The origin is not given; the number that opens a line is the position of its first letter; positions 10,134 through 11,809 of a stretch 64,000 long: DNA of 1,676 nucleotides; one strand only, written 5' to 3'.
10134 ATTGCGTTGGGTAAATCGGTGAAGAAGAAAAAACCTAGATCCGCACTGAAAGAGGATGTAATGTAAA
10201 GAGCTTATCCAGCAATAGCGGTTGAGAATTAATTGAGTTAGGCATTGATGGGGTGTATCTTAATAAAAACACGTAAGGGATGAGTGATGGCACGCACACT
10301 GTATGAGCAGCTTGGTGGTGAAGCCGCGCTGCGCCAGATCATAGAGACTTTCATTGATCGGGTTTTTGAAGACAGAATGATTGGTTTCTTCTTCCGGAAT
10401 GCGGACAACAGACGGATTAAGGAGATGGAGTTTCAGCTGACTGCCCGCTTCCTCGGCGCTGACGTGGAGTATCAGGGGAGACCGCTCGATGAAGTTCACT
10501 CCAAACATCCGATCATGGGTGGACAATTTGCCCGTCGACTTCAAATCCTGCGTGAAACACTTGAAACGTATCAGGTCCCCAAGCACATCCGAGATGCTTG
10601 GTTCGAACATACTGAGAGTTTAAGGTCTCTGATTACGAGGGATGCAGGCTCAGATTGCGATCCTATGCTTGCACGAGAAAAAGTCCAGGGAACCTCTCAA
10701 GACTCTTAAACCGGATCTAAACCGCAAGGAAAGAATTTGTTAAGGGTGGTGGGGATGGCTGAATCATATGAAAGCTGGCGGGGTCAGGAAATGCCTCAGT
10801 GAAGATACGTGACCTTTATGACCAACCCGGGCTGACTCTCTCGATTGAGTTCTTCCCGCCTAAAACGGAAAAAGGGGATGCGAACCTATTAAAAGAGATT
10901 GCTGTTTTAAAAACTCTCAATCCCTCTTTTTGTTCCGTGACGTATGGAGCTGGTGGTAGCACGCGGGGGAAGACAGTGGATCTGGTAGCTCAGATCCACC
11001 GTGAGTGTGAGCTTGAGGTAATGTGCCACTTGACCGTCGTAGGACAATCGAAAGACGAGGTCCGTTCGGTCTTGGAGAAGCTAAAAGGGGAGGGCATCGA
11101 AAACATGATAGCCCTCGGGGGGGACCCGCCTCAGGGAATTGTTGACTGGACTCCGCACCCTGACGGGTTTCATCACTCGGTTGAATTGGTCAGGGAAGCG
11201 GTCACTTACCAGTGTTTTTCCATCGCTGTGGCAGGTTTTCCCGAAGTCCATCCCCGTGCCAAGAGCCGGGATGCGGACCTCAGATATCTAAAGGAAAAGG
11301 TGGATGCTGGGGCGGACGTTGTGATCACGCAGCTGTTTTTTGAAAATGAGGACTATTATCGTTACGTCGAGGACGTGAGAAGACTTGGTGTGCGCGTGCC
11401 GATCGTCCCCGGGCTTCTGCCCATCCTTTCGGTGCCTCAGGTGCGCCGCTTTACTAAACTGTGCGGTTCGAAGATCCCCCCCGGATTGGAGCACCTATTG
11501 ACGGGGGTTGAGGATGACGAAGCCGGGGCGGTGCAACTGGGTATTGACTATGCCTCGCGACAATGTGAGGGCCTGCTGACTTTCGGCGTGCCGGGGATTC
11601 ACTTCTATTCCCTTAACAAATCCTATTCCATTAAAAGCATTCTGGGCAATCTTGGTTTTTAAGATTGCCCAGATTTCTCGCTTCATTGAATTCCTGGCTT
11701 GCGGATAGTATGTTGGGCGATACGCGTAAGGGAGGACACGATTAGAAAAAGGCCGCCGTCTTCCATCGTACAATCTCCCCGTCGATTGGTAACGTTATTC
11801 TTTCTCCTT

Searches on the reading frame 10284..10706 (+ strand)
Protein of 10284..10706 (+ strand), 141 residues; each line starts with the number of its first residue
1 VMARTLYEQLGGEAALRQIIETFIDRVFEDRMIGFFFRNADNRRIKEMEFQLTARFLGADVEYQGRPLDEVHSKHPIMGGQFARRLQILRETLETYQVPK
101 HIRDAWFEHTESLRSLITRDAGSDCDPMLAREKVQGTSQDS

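Call 4: search_protein_families(library=pfam, proteins=[window:10284-10706:+], max_evalue=0.01)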
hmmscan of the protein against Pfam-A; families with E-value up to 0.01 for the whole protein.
window:10284-10706:+ (141 aa): 1 family
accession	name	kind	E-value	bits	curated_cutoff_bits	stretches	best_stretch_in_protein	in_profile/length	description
PF01152.27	Bac_globin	-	6.2e-11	43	21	1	5-116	1-118/121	Bacterial-like globin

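Call 42: search_protein_families(library=ncbifam, proteins=[window:10284-10706:+], max_evalue=0.00001)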
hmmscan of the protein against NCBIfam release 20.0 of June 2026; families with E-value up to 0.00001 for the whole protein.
window:10284-10706:+ (141 aa): 0 families

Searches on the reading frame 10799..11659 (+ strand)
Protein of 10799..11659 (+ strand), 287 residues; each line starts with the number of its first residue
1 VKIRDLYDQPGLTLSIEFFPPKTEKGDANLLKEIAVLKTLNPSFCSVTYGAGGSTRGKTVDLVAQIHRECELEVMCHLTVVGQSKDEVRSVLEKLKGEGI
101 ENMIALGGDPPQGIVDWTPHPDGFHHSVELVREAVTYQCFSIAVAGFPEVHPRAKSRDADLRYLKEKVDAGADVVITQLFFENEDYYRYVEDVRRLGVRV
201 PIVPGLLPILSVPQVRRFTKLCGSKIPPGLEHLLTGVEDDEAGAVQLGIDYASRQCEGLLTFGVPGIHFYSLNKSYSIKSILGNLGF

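Call 4: search_protein_families(library=pfam, proteins=[window:10799-11659:+], max_evalue=0.01)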
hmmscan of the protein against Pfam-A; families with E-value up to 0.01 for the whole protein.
window:10799-11659:+ (287 aa): 1 family
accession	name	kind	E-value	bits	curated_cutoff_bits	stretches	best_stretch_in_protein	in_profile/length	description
PF02219.23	MTHFR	-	5e-89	298.9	24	1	2-286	1-287/287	Methylenetetrahydrofolate reductase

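Call 42: search_protein_families(library=ncbifam, proteins=[window:10799-11659:+], max_evalue=0.00001)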
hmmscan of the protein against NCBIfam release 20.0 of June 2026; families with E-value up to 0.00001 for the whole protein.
window:10799-11659:+ (287 aa): 4 families
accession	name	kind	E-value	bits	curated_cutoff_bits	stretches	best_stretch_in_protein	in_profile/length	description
TIGR00676.1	fadh2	equivalog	3.6e-92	308.6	293.7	1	14-285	1-274/275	methylenetetrahydrofolate reductase [NAD(P)H]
TIGR00677.1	fadh2_euk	equivalog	5.3e-78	262.2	310.05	1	14-286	2-276/281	methylenetetrahydrofolate reductase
NF006950.0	PRK09432.1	equivalog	3e-61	207.3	382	1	12-283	23-291/296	methylenetetrahydrofolate reductase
NF006396.0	PRK08645.1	equivalog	7.5e-16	57.3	453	1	140-252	463-569/611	bifunctional homocysteine S-methyltransferase/methylenetetrahydrofolate reductase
